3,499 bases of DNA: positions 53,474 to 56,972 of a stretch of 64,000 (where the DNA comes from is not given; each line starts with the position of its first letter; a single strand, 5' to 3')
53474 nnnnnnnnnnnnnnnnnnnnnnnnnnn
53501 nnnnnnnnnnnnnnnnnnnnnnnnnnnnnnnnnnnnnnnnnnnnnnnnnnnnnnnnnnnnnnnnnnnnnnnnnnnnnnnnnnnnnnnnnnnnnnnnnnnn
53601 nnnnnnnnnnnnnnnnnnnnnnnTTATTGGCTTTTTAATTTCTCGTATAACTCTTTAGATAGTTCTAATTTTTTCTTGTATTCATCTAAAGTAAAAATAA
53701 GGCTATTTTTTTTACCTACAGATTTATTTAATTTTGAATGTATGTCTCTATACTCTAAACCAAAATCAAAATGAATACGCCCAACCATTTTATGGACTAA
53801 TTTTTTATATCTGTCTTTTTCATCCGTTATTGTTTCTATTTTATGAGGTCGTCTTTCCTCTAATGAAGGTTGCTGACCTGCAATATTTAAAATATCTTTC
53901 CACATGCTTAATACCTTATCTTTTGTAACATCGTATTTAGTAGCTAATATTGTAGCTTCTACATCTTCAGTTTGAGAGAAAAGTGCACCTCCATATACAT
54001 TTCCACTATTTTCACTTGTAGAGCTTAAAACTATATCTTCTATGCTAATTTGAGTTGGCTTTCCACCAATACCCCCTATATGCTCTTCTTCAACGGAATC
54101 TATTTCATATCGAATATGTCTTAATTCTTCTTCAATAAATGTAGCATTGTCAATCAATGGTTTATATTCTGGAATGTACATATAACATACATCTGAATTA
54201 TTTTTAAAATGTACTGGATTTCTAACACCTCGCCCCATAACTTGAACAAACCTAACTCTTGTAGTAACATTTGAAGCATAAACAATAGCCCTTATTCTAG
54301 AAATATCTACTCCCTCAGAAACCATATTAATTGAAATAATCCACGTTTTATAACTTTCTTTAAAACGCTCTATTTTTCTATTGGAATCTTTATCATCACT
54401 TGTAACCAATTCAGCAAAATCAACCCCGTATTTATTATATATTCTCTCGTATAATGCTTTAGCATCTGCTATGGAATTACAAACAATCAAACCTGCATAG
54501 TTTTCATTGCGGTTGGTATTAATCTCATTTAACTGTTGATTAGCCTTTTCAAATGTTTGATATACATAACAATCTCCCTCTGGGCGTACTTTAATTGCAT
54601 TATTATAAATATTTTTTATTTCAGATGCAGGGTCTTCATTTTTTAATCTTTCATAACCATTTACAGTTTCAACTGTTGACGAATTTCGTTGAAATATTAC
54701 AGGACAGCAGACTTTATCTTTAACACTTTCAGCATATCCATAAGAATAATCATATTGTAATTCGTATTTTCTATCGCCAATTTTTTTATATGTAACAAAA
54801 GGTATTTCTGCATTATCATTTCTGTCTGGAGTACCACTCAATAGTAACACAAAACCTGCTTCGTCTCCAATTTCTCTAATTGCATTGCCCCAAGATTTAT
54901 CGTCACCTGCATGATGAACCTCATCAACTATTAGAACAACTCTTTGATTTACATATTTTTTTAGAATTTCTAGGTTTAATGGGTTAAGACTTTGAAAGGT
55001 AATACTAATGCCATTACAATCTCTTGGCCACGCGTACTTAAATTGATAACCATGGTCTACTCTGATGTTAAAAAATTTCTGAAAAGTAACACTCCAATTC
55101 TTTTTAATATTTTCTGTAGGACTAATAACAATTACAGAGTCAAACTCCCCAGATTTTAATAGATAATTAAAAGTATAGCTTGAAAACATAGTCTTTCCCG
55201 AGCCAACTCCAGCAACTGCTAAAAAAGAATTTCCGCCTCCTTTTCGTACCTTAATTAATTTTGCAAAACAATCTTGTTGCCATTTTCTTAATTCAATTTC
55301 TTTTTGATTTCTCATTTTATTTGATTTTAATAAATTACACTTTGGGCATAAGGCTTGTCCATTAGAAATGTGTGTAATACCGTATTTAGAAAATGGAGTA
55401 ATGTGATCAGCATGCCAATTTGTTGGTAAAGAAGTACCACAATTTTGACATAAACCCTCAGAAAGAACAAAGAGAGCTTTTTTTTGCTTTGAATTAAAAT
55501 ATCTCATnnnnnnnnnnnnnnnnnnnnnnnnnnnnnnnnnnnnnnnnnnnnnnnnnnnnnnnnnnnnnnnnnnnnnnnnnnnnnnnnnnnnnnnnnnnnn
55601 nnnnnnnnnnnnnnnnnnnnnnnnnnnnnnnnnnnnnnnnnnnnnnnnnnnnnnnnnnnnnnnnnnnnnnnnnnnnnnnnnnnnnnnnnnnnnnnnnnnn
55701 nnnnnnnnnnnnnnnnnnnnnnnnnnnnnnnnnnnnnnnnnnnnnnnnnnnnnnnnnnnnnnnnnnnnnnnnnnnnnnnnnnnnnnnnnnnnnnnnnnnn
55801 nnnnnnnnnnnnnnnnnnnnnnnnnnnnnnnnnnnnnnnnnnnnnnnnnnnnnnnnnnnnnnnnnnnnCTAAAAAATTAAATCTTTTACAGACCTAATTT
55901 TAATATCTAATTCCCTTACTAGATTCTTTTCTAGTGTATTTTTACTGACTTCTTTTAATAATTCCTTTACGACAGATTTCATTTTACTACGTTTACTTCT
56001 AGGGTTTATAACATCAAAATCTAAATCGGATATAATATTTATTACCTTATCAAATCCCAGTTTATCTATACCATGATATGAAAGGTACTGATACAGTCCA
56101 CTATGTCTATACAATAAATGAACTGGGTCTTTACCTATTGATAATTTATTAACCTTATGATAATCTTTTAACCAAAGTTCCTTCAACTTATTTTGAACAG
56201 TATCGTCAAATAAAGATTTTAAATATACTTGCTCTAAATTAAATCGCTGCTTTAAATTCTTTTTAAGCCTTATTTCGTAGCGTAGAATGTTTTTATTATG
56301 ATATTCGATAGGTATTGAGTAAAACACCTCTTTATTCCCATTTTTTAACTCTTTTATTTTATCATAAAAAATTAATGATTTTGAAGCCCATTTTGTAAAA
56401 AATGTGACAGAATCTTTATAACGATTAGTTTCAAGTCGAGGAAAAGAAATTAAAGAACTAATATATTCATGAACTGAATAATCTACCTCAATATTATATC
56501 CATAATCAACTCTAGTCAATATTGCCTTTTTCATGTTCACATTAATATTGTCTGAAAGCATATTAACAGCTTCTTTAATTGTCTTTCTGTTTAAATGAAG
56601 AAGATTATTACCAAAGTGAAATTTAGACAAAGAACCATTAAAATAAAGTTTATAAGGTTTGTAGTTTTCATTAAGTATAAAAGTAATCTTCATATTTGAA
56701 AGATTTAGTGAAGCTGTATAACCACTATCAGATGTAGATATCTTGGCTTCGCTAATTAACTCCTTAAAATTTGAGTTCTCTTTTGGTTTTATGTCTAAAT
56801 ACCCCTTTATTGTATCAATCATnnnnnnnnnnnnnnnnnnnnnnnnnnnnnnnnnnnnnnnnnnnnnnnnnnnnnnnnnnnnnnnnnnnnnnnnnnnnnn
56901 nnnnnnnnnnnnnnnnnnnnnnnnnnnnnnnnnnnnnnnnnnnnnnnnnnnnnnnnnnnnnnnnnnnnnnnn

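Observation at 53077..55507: HNH nuclease fused to an SF2 helicase, translationally coupled to an unknown 181-aa protein: candidate two-gene defence module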

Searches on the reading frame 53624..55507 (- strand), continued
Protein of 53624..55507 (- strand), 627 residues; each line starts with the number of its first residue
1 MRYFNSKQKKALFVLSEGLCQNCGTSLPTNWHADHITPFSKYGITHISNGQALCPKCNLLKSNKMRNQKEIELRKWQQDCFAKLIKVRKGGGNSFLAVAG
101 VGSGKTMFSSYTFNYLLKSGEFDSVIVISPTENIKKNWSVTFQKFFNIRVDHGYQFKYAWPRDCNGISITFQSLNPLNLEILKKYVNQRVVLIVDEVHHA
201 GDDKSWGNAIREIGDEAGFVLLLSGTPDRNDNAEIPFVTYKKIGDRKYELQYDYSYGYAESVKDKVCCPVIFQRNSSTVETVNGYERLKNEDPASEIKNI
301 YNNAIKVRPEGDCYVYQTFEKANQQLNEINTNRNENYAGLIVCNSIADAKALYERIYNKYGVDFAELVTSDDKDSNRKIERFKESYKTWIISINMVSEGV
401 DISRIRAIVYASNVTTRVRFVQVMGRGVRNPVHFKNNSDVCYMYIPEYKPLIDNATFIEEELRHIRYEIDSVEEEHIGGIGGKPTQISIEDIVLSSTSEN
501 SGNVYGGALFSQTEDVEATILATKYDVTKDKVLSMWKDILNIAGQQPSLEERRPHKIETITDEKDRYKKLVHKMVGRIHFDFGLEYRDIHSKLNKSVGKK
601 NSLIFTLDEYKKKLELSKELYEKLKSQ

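Call 102: list_cluster_members(proteins=[window:53624-55504:-, window:53077-53619:-, window:55869-56819:-, window:57260-59044:-])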
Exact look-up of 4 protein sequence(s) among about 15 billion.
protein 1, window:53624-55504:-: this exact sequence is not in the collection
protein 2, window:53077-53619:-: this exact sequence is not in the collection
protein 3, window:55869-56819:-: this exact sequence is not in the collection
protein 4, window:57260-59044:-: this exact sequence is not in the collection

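Call 103: list_cluster_members(proteins=[window:53627-55507:-, window:53080-53622:-, window:55872-56822:-, window:57263-59047:-])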
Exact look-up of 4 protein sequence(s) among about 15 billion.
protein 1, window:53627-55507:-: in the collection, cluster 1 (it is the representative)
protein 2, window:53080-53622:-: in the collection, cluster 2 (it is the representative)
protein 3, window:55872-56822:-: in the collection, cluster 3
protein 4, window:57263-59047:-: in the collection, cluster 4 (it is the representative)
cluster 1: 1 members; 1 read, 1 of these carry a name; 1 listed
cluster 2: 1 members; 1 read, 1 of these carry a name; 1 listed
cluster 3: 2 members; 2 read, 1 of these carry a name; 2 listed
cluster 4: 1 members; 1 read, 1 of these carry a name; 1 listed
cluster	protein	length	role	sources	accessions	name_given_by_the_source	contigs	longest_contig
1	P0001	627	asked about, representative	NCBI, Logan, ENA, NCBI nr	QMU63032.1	MAG: DEAD/DEAH box helicase [Flavobacteriaceae bacterium]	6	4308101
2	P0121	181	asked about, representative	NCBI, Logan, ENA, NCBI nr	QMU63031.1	MAG: hypothetical protein GKR88_01265 [Flavobacteriaceae bacterium]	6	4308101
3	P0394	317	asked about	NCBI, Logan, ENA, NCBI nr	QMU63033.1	MAG: hypothetical protein GKR88_01275 [Flavobacteriaceae bacterium]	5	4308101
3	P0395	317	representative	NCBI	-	-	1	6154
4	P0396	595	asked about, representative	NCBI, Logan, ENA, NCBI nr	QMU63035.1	MAG: tyrosine-type recombinase/integrase [Flavobacteriaceae bacterium]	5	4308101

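Call 104: find_encoding_contigs(protein=P0395, flank=10000, max_places=4)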
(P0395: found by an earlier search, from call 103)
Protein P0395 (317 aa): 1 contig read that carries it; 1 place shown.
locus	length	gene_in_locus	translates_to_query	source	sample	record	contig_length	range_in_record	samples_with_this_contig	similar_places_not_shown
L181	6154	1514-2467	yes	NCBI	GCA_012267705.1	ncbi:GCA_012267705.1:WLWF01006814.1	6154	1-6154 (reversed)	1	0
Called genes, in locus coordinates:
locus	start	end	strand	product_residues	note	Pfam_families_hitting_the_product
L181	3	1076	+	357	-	?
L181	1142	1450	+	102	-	PF12728:HTH_17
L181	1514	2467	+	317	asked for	PF05144:Phage_CRI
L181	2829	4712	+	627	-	PF01844:HNH, PF00270:DEAD, PF04851:ResIII, PF13401:AAA_22 (faint), PF00271:Helicase_C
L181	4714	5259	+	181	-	-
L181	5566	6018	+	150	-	-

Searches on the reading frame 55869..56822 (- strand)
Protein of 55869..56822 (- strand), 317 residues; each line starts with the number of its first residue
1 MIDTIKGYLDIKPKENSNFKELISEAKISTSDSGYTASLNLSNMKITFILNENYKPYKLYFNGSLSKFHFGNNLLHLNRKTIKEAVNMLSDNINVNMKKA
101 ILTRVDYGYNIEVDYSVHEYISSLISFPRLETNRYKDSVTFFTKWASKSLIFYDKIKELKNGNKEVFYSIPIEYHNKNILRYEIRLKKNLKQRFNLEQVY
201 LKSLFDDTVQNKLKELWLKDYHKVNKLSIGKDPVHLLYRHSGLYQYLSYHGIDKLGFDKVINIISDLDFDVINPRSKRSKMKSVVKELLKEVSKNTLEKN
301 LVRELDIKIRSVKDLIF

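Call 5: search_protein_families(library=pfam, proteins=[window:55869-56822:-], max_evalue=0.01)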
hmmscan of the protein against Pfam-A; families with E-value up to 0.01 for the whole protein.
window:55869-56822:- (317 aa): 1 family
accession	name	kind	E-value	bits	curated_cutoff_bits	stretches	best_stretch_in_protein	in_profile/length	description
PF05144.20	Phage_CRI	-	1.5e-13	51.4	21.7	1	1-198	1-225/232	Replication-associated protein G2P N-terminal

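Call 6: search_protein_families(library=padloc, proteins=[window:55869-56822:-], max_evalue=0.1)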
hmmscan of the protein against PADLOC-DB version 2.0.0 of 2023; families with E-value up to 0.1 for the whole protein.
window:55869-56822:- (317 aa): 0 families

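Call 7: search_protein_families(library=ncbifam, proteins=[window:55869-56822:-], max_evalue=0.01)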
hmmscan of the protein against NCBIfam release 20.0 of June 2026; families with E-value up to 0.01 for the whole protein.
window:55869-56822:- (317 aa): 0 families

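Call 8: search_protein_families(library=phrogs, proteins=[window:55869-56822:-], max_evalue=0.01)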
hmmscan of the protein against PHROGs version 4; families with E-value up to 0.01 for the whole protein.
window:55869-56822:- (317 aa): 0 families

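Call 99: find_related_loci(query=window:55869-56822:-, collection=viral_contigs, flank=8000)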
Query window:55869-56822:- (317 aa) in viral_contigs; peptide patterns used: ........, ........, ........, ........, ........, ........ (x = any residue, [..] = any of these).
25 stretches matched a pattern, but none encodes a relative of the query by tblastn (E <= 1e-3).

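Call 100: search_dna_similar(query=window:55869-56822:-, collection=plasmids, mode=protein, max_rows=15, max_evalue=0.001)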
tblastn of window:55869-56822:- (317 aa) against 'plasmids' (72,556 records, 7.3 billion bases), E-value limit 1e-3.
No match.

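Call 101: search_dna_similar(query=window:55869-56822:-, collection=phages, mode=protein, max_rows=15, max_evalue=0.001)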
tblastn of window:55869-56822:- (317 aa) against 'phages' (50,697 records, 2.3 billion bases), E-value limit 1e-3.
No match.
